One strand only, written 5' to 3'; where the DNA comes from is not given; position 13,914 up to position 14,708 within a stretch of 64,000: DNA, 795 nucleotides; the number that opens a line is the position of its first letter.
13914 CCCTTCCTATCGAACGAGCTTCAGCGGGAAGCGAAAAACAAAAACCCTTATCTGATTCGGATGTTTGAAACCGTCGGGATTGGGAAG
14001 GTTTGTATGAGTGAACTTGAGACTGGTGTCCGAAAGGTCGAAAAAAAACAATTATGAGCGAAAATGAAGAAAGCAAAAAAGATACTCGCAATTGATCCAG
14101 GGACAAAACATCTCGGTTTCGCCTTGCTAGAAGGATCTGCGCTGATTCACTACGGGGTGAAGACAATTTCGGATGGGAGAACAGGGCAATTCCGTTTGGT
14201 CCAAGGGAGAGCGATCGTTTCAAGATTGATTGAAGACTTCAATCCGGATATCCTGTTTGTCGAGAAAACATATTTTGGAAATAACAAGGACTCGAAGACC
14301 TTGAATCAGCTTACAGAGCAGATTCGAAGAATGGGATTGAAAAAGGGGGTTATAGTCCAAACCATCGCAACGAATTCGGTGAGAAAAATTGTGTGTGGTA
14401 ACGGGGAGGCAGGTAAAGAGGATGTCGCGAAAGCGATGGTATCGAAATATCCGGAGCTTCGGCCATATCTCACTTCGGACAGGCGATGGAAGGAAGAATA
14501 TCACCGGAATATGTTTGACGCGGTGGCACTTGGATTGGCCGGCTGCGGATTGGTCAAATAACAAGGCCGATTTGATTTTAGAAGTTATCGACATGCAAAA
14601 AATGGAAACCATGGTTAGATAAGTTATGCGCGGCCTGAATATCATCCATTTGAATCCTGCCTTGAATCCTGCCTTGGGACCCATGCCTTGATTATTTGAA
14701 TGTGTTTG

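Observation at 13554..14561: Tandem RuvC-like resolvase pair: one catalytically intact, one with active-site substitutions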

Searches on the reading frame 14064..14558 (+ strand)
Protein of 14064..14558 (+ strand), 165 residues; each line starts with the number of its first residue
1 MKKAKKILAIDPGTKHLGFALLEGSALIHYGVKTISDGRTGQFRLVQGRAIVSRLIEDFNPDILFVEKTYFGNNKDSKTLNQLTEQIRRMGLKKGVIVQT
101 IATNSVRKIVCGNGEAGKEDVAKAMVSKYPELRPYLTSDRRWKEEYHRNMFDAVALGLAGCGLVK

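Call 3: search_protein_families(library=pfam, proteins=[window:14064-14558:+], max_evalue=1)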
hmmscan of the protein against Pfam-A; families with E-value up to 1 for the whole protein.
window:14064-14558:+ (165 aa): 3 families
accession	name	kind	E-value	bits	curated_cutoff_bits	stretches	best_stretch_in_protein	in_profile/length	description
PF02075.23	RuvC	-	3.7e-12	46.8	22.2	1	7-128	1-125/148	Crossover junction endodeoxyribonuclease RuvC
PF03652.20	RuvX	-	0.0061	17.3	29.2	1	6-42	2-37/134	Holliday junction resolvase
PF16921.10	Tex_YqgF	-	0.2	12.5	27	0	91-120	41-70/126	Tex protein YqgF-like domain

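Call 6: search_protein_families(library=ncbifam, proteins=[window:14064-14558:+], max_evalue=1)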
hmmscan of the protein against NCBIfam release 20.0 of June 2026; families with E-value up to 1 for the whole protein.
window:14064-14558:+ (165 aa): 4 families
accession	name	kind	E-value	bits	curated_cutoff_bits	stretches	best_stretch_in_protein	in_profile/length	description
NF000711.0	PRK00039.2-1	equivalog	9.8e-11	41.8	163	1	6-126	2-127/161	crossover junction endodeoxyribonuclease RuvC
TIGR00228.1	ruvC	equivalog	4.5e-09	36.4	100.65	1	7-128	1-125/156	crossover junction endodeoxyribonuclease RuvC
TIGR00250.1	RNAse_H_YqgF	equivalog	0.0033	17.5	43.25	1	8-66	1-54/130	Holliday junction resolvase RuvX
NF004674.0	PRK06018.1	subfamily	0.02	13.6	766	1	48-122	25-91/544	long-chain-fatty-acid--CoA ligase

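Call 7: search_protein_families(library=phrogs, proteins=[window:14064-14558:+], max_evalue=1)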
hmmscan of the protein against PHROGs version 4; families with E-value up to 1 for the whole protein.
window:14064-14558:+ (165 aa): 5 families
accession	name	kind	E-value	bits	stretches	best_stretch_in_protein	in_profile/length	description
phrog_159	-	DNA, RNA and nucleotide metabolism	3.3e-20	73.3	1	5-161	88-247/330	RuvC-like Holliday junction resolvase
phrog_1770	-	DNA, RNA and nucleotide metabolism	1.1e-07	33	1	4-160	3-147/158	Holliday junction resolvase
phrog_18320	-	unknown function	0.024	15.4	1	96-156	58-117/137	-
phrog_3951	-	unknown function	0.039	14.5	1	73-113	37-77/301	-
phrog_723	-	DNA, RNA and nucleotide metabolism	0.27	12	1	69-114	23-68/223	ParB-like partition protein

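Call 9: find_homologous_proteins(query=window:14064-14558:+)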
Query window:14064-14558:+ (165 aa): 359 proteins with E <= 0.001 among 399 candidates; the best 120 are listed.
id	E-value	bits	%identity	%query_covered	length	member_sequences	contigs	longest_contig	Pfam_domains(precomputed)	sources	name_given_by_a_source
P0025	2.1e-103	361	100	100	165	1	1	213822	PF02075.24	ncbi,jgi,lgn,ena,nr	ncbi:MAG TPA: crossover junction endodeoxyribonuclease RuvC [Bacteroidota bacterium]|nr:crossover ju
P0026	1.0e-79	284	80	98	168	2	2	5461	PF02075.24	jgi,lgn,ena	-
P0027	9.1e-79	281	81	97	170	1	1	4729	PF02075.24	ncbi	-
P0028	2.1e-77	277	80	96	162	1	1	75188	PF02075.24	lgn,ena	-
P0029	1.8e-62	228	65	96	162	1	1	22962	PF02075.24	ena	-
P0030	6.1e-62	227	67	96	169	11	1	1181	PF02075.24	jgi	-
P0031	1.4e-60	222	65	96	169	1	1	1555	PF02075.24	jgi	jgi:crossover junction endodeoxyribonuclease RuvC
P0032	1.5e-60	222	64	96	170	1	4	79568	PF02075.24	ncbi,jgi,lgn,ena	ncbi:MAG: crossover junction endodeoxyribonuclease RuvC [Bacteroidota bacterium]|jgi:Holliday juncti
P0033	5.0e-60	220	63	98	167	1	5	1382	PF02075.24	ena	-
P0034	5.4e-60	220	65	96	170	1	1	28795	PF02075.24,PF03652.21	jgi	jgi:Holliday junction resolvasome RuvABC endonuclease subunit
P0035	2.3e-59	218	62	99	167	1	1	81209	PF02075.24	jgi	jgi:crossover junction endodeoxyribonuclease RuvC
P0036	6.0e-59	217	60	99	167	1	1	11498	PF02075.24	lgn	-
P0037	6.2e-59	217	62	95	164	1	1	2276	PF02075.24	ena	-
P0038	6.5e-59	217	59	100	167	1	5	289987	PF02075.24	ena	-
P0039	1.0e-58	216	64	93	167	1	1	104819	PF02075.24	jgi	jgi:Holliday junction resolvasome RuvABC endonuclease subunit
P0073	1.6e-54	202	55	97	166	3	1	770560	PF02075.24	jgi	-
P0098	9.3e-52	193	56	96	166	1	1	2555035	PF02075.24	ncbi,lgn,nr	ncbi:MAG: crossover junction endodeoxyribonuclease RuvC [Ignavibacteriales bacterium]|nr:crossover j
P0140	7.0e-48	181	52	98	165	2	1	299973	PF02075.24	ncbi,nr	ncbi:MAG: crossover junction endodeoxyribonuclease RuvC [Candidatus Schekmanbacteria bacterium]|nr:c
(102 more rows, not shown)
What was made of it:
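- NCBI and JGI pipelines name B-family proteins 'crossover junction endodeoxyribonuclease RuvC' (call 9).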

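Call 14: find_encoding_contigs(protein=P0098, flank=8000, max_places=2)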
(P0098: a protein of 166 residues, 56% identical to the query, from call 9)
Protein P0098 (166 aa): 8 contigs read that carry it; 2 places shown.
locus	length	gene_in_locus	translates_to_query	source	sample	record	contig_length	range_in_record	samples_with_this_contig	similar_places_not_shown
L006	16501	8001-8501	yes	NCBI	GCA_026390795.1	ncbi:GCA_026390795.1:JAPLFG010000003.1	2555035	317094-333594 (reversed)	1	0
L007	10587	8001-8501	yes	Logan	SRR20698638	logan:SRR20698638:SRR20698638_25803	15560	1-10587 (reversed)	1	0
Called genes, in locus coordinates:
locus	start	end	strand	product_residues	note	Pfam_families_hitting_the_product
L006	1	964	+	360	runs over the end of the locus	-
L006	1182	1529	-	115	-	-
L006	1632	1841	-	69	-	-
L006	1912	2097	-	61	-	-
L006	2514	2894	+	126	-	-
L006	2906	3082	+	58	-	PF12587:DUF3761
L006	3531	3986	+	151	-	PF13676:TIR_2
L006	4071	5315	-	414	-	PF25852:DUF6242_C (faint), PF18962:Por_Secre_tail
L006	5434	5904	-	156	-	PF06804:BamC_C (weak)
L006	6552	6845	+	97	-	PF01381:HTH_3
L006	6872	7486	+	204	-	PF13730:HTH_36, PF13545:HTH_Crp_2 (weak), PF08279:HTH_11 (faint)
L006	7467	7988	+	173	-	-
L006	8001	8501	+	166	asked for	PF02075:RuvC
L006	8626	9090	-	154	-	-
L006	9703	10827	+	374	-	PF07730:HisKA_3 (faint), PF02518:HATPase_c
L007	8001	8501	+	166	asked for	PF02075:RuvC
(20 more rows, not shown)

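Call 15: find_encoding_contigs(protein=P0140, flank=8000, max_places=2)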
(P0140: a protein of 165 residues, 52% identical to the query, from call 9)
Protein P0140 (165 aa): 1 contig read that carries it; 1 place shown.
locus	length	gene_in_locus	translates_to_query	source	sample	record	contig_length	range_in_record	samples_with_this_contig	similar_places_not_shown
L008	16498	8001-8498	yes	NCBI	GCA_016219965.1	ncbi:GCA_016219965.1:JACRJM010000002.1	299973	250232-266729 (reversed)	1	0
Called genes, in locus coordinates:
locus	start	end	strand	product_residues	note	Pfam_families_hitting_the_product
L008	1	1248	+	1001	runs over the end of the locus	PF07693:KAP_NTPase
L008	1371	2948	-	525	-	PF00239:Resolvase, PF07508:Recombinase, PF13408:Zn_ribbon_recom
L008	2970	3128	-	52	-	-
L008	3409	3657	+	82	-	PF15919:HicB_lk_antitox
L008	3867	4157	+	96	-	PF03683:UPF0175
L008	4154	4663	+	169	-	PF11848:DUF3368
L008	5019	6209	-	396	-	PF00753:Lactamase_B (weak)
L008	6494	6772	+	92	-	PF13560:HTH_31, PF01381:HTH_3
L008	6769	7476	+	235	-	PF08279:HTH_11 (faint), PF12802:MarR_2 (weak), PF13730:HTH_36, PF13545:HTH_Crp_2 (weak), PF00392:GntR (weak)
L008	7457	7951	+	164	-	PF02075:RuvC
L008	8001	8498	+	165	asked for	PF02075:RuvC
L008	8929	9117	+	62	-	-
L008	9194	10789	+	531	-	-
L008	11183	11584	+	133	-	-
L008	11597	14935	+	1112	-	PF26449:DUF8128 (faint), PF01935:DUF87 (weak), PF10412:TrwB_AAD_bind (weak), PF12728:HTH_17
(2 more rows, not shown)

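Call 16: find_encoding_contigs(protein=P0073, flank=8000, max_places=2)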
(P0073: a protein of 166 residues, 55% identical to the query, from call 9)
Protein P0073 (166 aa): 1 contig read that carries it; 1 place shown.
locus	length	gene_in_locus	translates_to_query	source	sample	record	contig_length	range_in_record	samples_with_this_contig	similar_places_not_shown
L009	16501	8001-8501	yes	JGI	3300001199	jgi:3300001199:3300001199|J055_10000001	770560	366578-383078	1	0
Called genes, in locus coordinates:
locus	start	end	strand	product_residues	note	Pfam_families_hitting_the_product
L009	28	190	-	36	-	-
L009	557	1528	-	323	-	PF05598:DUF772, PF13612:DDE_Tnp_1_3, PF01609:DDE_Tnp_1, PF13359:DDE_Tnp_4, PF13751:DDE_Tnp_1_6 (weak)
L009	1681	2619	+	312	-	PF02899:Phage_int_SAM_1, PF00589:Phage_integrase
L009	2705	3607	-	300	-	PF00892:EamA (faint)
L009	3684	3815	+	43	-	-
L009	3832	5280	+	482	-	PF00805:Pentapeptide (faint), PF13576:Pentapeptide_3 (faint), PF13599:Pentapeptide_4 (weak), PF23894:LD_SV2 (weak)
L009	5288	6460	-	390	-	-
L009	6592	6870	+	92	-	PF12844:HTH_19 (weak), PF13560:HTH_31 (weak), PF01381:HTH_3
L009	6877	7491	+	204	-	PF13730:HTH_36, PF13545:HTH_Crp_2 (weak), PF08279:HTH_11 (weak)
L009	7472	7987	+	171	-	-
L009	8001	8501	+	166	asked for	PF02075:RuvC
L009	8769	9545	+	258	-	PF01223:Endonuclease_NS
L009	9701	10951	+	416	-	PF01590:GAF (weak), PF13492:GAF_3 (weak), PF13185:GAF_2 (weak), PF00512:HisKA, PF02518:HATPase_c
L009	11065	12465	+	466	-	PF00072:Response_reg, PF00158:Sigma54_activat, PF14532:Sigma54_activ_2, PF07728:AAA_5 (weak), PF25601:AAA_lid_14, PF02954:HTH_8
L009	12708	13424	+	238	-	PF00005:ABC_tran, PF13304:AAA_21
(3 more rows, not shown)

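Call 18: search_solved_structures(query=window:14064-14558:+, max_evalue=1, show_alignments=2)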
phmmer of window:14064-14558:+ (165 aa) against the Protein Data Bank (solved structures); distinct sequences matched with E-value up to 1: 8.
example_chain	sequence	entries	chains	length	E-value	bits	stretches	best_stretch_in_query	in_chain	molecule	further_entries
6lw3_A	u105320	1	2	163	6.5e-05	26.6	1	2-124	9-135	Crossover junction endodeoxyribonuclease RuvC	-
6s16_A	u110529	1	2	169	0.00028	24.5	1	7-123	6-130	Crossover junction endodeoxyribonuclease RuvC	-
4ep4_A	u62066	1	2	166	0.00031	24.4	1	7-123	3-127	Crossover junction endodeoxyribonuclease RuvC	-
4ep5_A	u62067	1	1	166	0.00032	24.3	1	7-123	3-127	Crossover junction endodeoxyribonuclease RuvC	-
7w8d_A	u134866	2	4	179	0.00054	23.6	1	6-123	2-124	Crossover junction endodeoxyribonuclease RuvC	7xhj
1hjr_A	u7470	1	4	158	0.00055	23.6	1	7-123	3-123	HOLLIDAY JUNCTION RESOLVASE (RUVC)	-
4ld0_A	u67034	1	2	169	0.00066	23.3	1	7-123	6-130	Crossover junction endodeoxyribonuclease RuvC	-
7sn8_K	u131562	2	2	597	0.87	13.2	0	24-82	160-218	Integrator complex subunit 11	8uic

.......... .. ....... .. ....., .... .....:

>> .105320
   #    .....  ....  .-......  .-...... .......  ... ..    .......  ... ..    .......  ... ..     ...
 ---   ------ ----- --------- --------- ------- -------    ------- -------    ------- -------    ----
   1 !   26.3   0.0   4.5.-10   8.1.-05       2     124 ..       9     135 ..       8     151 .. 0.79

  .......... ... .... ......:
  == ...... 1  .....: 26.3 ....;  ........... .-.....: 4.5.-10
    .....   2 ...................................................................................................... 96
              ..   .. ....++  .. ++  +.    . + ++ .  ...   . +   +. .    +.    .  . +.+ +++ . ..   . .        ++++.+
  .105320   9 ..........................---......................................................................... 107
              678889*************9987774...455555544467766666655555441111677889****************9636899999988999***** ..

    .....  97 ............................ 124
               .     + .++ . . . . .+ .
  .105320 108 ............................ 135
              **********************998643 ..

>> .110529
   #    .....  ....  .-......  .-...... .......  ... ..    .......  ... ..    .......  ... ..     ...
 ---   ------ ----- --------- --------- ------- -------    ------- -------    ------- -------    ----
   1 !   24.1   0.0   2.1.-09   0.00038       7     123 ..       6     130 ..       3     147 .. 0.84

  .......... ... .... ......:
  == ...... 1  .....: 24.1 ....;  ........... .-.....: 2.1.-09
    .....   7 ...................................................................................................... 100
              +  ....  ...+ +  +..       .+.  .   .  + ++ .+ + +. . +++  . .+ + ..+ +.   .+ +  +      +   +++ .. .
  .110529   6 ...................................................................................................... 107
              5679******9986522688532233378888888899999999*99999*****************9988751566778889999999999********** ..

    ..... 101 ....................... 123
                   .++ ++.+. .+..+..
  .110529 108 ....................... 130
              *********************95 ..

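Call 33: find_related_loci(query=A4, collection=genome_contigs, flank=10000)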
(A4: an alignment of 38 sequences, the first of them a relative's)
Query A4 (165 aa) in genome_contigs; peptide patterns used: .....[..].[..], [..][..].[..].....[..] (x = any residue, [..] = any of these).
600 stretches matched a pattern (row limit reached: there are more); 389 encode a relative of the query (tblastn E <= 1e-3); the best 80 are kept; 79 distinct loci.
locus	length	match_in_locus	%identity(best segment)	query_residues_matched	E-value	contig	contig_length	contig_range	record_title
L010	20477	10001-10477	64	2-160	3e-67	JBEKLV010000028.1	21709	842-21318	MAG: Bacteroidota bacterium isolate SPRUCE 379 SPRUCE_379_28, whole genome shotgun sequence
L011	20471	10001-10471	59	1-157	2e-62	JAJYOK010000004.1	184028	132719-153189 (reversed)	MAG: Bacteroidetes bacterium isolate DBS2-5.bin33 NODE_22_length_184028_cov_11.308503, whole genome shotgun sequence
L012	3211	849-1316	59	2-157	7e-61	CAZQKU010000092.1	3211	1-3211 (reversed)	MAG TPA_asm: uncultured Candidatus Saccharibacteria bacterium isolate binchicken_co3_590 genome assembly, contig: NODE_1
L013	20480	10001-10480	56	1-158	6e-60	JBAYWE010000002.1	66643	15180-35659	MAG: Candidatus Paceibacterota bacterium isolate SO_2016_LW3_76 scaffold00612_LW162_2016, whole genome shotgun sequence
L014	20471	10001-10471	57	2-158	2e-59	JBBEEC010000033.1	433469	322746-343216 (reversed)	MAG: Bacteroidota bacterium isolate LejiaF_53_86 Lejia_F_24_length_433469_cov_48, whole genome shotgun sequence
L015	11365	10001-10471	57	2-158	2e-58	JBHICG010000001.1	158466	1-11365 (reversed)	MAG: Candidatus Scalinduaceae bacterium isolate FS_1_bin.16 NODE_1_length_158466_cov_14.936078, whole genome shotgun seq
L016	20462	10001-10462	55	5-158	2e-55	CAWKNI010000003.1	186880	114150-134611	MAG: uncultured delta proteobacterium isolate MFD01231.bin.1.87 genome assembly, contig: contig_29272, whole genome shot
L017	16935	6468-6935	53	6-161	3e-55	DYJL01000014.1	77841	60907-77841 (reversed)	MAG TPA_asm: Nitrospira japonica isolate FI88_42_154 Afr_mines_FI88_162_length_77841_cov_67_209459, whole genome shotgun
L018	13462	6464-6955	54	2-165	1e-54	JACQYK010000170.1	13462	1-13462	MAG: Deltaproteobacteria bacterium isolate NC_groundwater_1539_Pr4_S-0.65um_50_9 SR1-18-Sp65_coassembly_scaffold_181861,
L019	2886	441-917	52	1-159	2e-54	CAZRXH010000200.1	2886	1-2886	MAG TPA_asm: uncultured Bacteroidota bacterium isolate SRP271791_co2_92 genome assembly, contig: NODE_12484_length_2886_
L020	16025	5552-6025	52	2-159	3e-54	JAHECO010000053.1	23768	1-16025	MAG: Candidatus Kryptoniota bacterium isolate Ww171 NODE_3774_length_23768_cov_4.345583, whole genome shotgun sequence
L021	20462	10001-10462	55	5-158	2e-53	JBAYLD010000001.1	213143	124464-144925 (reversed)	MAG: Candidatus Paceibacterota bacterium isolate SO_2016_GW1_95 scaffold00110_OW334_2016, whole genome shotgun sequence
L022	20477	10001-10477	52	2-160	2e-52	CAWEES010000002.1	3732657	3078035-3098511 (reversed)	MAG: uncultured Bacteroidetes bacterium isolate MFD01188.bin.1.46 genome assembly, contig: contig_4108, whole genome sho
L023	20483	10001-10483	50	2-162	1e-51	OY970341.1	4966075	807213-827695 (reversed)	MAG: uncultured delta proteobacterium isolate MFD01231.bin.c.2 genome assembly, chromosome: 1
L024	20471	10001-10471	50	2-158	3e-51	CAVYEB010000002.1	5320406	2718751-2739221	MAG: uncultured delta proteobacterium isolate MFD04492.bin.1.18 genome assembly, contig: contig_19176, whole genome shot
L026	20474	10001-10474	49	4-161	3e-50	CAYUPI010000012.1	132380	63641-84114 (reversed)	MAG TPA_asm: uncultured Verrucomicrobiota bacterium isolate binchicken_co185_233 genome assembly, contig: NODE_163_lengt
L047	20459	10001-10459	38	6-158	2e-34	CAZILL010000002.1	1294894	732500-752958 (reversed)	MAG TPA_asm: uncultured Ignavibacteriales bacterium isolate SRP302447_co3_184 genome assembly, contig: NODE_4_length_129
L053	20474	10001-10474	40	1-158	4e-30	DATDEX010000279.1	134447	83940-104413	MAG TPA_asm: Candidatus Eisenbacteria bacterium isolate SMAG_U211 k141_865569, whole genome shotgun sequence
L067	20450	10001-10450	28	6-161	8e-13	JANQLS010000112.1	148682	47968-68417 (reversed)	MAG: Planctomycetota bacterium isolate PL25a_bin.67 k99_625358, whole genome shotgun sequence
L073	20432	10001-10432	30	1-139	3e-11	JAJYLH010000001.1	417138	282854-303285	MAG: Myxococcales bacterium isolate DBS2-1.bin68 NODE_9_length_417138_cov_4.335320, whole genome shotgun sequence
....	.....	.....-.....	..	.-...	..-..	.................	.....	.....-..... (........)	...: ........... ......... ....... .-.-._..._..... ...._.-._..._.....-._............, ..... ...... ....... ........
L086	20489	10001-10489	27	5-156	6e-10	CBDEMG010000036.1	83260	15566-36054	MAG TPA_asm: uncultured Bacteroidia bacterium isolate SRR25048838_binner12_Refined_22 genome assembly, contig: ERZ250845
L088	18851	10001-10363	31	6-122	6e-10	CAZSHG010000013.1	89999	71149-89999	MAG TPA_asm: uncultured bacterium isolate binchicken_co17_265 genome assembly, contig: NODE_766_length_89999_cov_6.86774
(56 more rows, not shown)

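Call 34: find_related_loci(query=A4, collection=viral_contigs, flank=10000)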
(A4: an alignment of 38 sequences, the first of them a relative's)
Query A4 (165 aa) in viral_contigs; peptide patterns used: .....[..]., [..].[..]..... (x = any residue, [..] = any of these).
521 stretches matched a pattern; 29 encode a relative of the query (tblastn E <= 1e-3); 29 distinct loci.
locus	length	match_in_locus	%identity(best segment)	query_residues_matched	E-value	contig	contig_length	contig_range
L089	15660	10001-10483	48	1-160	1e-50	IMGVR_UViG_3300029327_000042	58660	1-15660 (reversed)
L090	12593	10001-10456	28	7-165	1e-11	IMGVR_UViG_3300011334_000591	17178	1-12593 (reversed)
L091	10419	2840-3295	28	7-165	1e-11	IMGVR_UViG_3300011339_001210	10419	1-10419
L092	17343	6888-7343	28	7-165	4e-11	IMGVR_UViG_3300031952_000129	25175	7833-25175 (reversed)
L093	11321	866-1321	28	7-165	4e-11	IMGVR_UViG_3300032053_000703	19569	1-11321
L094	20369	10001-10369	28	7-126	1e-9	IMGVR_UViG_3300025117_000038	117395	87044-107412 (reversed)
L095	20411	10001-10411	28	5-141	3e-8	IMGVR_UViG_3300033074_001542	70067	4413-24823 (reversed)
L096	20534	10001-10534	27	2-161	8e-8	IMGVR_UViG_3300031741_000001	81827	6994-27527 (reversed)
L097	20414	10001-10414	31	7-139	2e-7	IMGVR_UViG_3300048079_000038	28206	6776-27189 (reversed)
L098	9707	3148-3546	25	6-133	8e-7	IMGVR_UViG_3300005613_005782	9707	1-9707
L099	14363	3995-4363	28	6-132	9e-7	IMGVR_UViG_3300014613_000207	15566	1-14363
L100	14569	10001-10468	26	2-164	1e-6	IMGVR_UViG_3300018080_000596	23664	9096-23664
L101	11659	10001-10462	25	6-155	2e-6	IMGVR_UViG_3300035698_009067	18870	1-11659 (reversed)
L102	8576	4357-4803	21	7-163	3e-6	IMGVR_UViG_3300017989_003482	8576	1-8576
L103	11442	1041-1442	24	1-134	7e-6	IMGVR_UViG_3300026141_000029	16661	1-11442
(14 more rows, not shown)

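Call 44: search_dna_similar(query=window:14064-14558:+, collection=plasmids, mode=protein, max_rows=15)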
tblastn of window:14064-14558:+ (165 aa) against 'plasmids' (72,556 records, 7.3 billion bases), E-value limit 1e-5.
Records with a match: 2; places in all: 2; records where one place covers at least 80% of the query: 1.
Best place of each record, by identity: <60% 2.
By first word of the organism name: Clostridium 1; Bernardetia 1.
By predicted mobility (MOB-suite, as given by PLSDB): non-mobilizable 2.
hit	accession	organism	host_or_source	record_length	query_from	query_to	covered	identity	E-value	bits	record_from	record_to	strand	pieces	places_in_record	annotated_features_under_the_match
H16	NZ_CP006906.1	Clostridium baratii str. Sullivan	Isolate microbial culture,Stool (adult)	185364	2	159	96%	27.9%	2e-9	62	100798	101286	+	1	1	crossover junction endodeoxyribonuclease RuvC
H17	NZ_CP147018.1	Bernardetia sp. Wsw4-3y2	Red alga,Red algae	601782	7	125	72%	33.9%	1e-8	60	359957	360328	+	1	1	ruvC: crossover junction endodeoxyribonuclease RuvC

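Call 51: predict_structure(alignment_id=A4)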
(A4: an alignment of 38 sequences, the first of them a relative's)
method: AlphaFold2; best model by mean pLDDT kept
length: 165 residues; sequences in the alignment: 38
mean_pLDDT: 91.0   pTM: 0.88
mean pLDDT of the five models: 91.0, 90.7, 90.2, 89.7, 89.4
residues with pLDDT >= 90: 117; 70-90: 42; 50-70: 5; < 50: 1
segments of 3 or more residues with pLDDT < 50: none
pLDDT, mean of each block of 10 residues (from residue 1): 87 93 96 85 92 97 91 81 95 97 94 93 95 82 83 96 84
secondary structure, 60 per line:
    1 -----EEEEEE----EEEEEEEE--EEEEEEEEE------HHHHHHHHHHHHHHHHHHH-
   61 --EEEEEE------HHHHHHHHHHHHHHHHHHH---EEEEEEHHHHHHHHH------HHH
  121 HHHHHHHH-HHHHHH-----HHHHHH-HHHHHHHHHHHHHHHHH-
elements in order: E6-11 E16-23 E26-34 H41-59 E63-68 H75-93 E97-102 H103-111 H118-128 H130-135 H141-146 H148-164
